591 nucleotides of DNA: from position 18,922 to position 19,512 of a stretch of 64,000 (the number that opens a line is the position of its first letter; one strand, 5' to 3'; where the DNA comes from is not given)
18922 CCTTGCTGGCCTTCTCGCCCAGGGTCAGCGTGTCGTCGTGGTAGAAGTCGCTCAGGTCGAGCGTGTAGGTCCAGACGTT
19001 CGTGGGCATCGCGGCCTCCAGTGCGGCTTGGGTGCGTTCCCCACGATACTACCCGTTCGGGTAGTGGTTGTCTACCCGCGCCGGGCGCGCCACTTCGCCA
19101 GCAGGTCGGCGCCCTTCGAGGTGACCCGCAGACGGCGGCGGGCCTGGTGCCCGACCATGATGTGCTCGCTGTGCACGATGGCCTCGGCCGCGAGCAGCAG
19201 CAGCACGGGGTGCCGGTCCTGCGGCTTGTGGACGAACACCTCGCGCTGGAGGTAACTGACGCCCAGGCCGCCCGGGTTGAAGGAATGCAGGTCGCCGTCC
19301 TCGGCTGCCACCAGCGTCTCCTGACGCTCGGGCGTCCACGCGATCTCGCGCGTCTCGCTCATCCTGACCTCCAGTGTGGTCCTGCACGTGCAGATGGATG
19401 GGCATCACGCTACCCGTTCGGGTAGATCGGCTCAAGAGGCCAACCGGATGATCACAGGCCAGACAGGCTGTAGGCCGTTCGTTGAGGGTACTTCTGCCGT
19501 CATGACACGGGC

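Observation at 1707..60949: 31 copies of one promoter/operator/leader cassette organise the whole minus-strand gene array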

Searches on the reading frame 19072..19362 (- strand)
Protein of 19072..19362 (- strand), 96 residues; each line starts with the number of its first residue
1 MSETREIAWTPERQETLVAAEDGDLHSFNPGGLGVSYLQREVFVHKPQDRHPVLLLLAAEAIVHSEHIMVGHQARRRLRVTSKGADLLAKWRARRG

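Call 43: search_protein_families(library=pfam, max_evalue=1, proteins=[window:19072-19362:-])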
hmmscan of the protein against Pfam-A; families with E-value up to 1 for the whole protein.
window:19072-19362:- (96 aa): 0 families

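Call 44: search_protein_families(library=phrogs, max_evalue=0.01, proteins=[window:19072-19362:-])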
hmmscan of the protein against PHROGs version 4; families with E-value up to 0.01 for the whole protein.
window:19072-19362:- (96 aa): 0 families

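Call 71: find_homologous_proteins(query=window:19072-19362:-, max_evalue=0.001)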
Query window:19072-19362:- (96 aa): 21 proteins with E <= 0.001 among 31 candidates.
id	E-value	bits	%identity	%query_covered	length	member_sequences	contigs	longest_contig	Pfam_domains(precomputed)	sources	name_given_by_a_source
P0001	3.7e-52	192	93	100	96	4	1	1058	-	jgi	jgi:hypothetical protein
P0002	2.2e-48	180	86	100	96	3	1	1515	-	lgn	-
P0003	8.8e-48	178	85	100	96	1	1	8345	-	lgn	-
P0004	1.3e-45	171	84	100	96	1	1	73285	-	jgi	jgi:hypothetical protein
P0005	5.5e-44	166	82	100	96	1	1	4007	-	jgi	jgi:hypothetical protein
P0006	5.9e-44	166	82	98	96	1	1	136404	-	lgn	-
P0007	3.4e-42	160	79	95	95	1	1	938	-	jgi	jgi:cell wall-associated NlpC family hydrolase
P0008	4.5e-42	160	78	100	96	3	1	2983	-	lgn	-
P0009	2.5e-41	157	77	98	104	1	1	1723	-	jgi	jgi:hypothetical protein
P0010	6.0e-40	153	78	94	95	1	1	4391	-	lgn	-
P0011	6.9e-40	153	76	100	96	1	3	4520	-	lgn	-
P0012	1.1e-39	152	76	100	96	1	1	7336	-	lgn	-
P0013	2.6e-39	151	77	94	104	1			-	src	-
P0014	3.3e-39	151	77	94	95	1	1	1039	-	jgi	jgi:hypothetical protein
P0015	1.1e-38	149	74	100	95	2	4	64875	-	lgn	-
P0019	1.0e-36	143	71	100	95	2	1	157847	-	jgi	jgi:hypothetical protein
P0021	2.5e-34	135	67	95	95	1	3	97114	-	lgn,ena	-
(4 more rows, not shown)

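Call 72: find_encoding_contigs(protein=P0021, flank=10000, max_places=2)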
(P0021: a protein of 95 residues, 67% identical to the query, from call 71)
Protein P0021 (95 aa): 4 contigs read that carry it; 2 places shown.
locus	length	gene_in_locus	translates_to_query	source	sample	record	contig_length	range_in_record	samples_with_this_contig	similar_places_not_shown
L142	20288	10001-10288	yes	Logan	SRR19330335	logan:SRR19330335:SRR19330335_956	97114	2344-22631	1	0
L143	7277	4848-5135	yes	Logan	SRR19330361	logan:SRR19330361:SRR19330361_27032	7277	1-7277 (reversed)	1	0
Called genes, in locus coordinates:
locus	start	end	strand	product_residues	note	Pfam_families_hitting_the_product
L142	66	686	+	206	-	-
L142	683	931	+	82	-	-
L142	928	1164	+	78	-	-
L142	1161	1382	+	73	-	-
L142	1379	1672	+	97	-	-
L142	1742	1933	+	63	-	-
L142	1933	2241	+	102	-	-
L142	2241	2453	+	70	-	-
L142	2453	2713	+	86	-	-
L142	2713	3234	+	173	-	-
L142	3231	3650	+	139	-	-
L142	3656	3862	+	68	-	-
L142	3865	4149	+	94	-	-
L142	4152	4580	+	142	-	-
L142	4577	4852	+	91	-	-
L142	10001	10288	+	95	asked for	-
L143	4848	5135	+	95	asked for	-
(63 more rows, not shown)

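Call 73: find_encoding_contigs(protein=P0019, flank=10000, max_places=2)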
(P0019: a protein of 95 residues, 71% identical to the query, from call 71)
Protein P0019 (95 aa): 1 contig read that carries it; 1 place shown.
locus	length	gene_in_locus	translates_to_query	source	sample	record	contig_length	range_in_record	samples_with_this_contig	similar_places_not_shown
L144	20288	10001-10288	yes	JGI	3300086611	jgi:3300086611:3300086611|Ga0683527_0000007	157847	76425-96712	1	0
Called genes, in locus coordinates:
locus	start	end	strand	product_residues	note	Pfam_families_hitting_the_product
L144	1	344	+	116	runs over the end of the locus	-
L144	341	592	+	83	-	-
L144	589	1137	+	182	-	-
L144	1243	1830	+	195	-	-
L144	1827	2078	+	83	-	-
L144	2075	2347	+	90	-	-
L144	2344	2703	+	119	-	-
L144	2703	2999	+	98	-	-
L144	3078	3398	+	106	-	-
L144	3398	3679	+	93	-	-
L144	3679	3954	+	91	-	-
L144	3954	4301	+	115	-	-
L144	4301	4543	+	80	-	-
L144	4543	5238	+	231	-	-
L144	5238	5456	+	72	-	-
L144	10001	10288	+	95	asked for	-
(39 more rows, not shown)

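Call 79: predict_structure(alignment_id=A3)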
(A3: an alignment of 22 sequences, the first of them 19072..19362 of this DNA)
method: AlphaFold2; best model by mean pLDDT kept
length: 96 residues; sequences in the alignment: 22
mean_pLDDT: 89.7   pTM: 0.80
mean pLDDT of the five models: 89.7, 87.8, 80.9, 62.1, 52.0
residues with pLDDT >= 90: 73; 70-90: 17; 50-70: 3; < 50: 3
segments of 3 or more residues with pLDDT < 50: 1-3
pLDDT, mean of each block of 10 residues (from residue 1): 68 96 94 89 92 95 92 92 95 80
secondary structure, 60 per line:
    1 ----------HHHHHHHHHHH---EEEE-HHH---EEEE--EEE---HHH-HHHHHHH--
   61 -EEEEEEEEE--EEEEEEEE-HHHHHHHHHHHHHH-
elements in order: H11-21 E25-28 E36-39 E42-44 H52-58 E62-70 E73-80 H82-95

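Call 81: fold_search(model_id=the predicted structure, library=pdb)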
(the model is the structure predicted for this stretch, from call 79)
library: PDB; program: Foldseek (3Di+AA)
matches with E <= 10: 1039; with E <= 0.001: 0
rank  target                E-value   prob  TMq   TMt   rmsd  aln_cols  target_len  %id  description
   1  5akf_I                1.1e-01  0.35  0.31  0.20  10.8        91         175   15  THE CRYSTAL STRUCTURE OF I-DMOI Q42AK120M IN COMPLEX WITH ITS TARGET DNA NICKED IN THE CODING STRAND A AND IN THE PRES (released 2015-06-17)
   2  5zi8_B                1.5e-01  0.90  0.49  0.46   6.8        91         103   20  Crystal structure of the PadR-family transcriptional regulator Rv3488 of Mycobacterium tuberculosis H37Rv in complex w (released 2018-10-17)
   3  8ova_AD               1.7e-01  0.44  0.36  0.35   9.9        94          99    8  CRYO-EM STRUCTURE OF TRYPANOSOMA BRUCEI PROCYCLIC FORM 80S RIBOSOME : PARENTAL STRAIN (released 2023-11-29)
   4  2vs7_G                1.8e-01  0.28  0.31  0.20  10.9        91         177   15  The crystal structure of I-DmoI in complex with DNA and Ca (released 2008-11-11)
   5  5zi8_A                1.9e-01  0.84  0.48  0.45   6.2        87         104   26  Crystal structure of the PadR-family transcriptional regulator Rv3488 of Mycobacterium tuberculosis H37Rv in complex w (released 2018-10-17)
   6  4unc_G                2.1e-01  0.25  0.31  0.21  10.8        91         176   15  THE CRYSTAL STRUCTURE OF I-DMOI IN COMPLEX WITH ITS TARGET DNA AT 8 DAYS INCUBATION IN 5MM MN (STATE 6) (released 2014-12-17)
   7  5yt3_A                2.1e-01  0.09  0.19  0.10  12.7       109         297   12  Structure of the Human Mitogen-Activated Protein Kinase Kinase 1 S218D and S222D mutant (released 2018-11-21)
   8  2vs7_A                2.3e-01  0.21  0.29  0.19  11.0        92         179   15  The crystal structure of I-DmoI in complex with DNA and Ca (released 2008-11-11)
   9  5zhc_A                2.4e-01  0.77  0.47  0.45   6.8        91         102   21  Crystal structure of the PadR-family transcriptional regulator Rv3488 of Mycobacterium tuberculosis H37Rv (released 2018-10-17)
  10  2vs8_A                2.4e-01  0.23  0.31  0.20  11.1        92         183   15  The crystal structure of I-DmoI in complex with DNA and Mn (released 2008-11-11)
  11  5o6g_A                2.4e-01  0.23  0.31  0.19  10.8        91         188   15  Structures and dynamics of mesophilic variants from the homing endonuclease I-DmoI (released 2017-12-06)
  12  5ak9_J                2.6e-01  0.23  0.32  0.20  10.9        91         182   15  THE CRYSTAL STRUCTURE OF I-DMOI Q42AK120M IN COMPLEX WITH ITS TARGET DNA IN THE PRESENCE OF 2MM MN (released 2015-06-17)
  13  5o6i_A                2.7e-01  0.23  0.31  0.19  10.8        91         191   14  Structures and dynamics of mesophilic variants from the homing endonuclease I-DmoI (released 2017-12-06)
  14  4ejo_A                3.3e-01  0.87  0.38  0.33   2.0        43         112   21  Crystal structure of padr family transcriptional regulator from Eggerthella lenta DSM 2243 (released 2012-04-25)
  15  5h20                  3.3e-01  0.82  0.37  0.34   2.2        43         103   19  X-ray structure of PadR-like Transcription factor from bacteroid fragilis (released 2017-03-08)
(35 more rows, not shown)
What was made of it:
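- Tried and rejected: The best was PadR-like with E 0.15 (calls 79, 81).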

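Call 88: search_solved_structures(query=A3, max_evalue=1)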
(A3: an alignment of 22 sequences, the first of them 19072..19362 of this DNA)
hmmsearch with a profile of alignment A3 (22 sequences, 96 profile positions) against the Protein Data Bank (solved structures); distinct sequences matched with E-value up to 1: 3.
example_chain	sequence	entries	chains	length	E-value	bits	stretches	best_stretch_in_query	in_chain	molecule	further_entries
9q1v_A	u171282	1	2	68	0.088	16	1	11-47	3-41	FimH minibinder F7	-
5zhc_A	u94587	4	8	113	0.34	14.2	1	5-92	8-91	Transcriptional regulator | Transcriptional regulator Rv3488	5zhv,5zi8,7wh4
4oc8_A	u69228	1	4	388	0.77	13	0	34-62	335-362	restriction endonuclease AspBHI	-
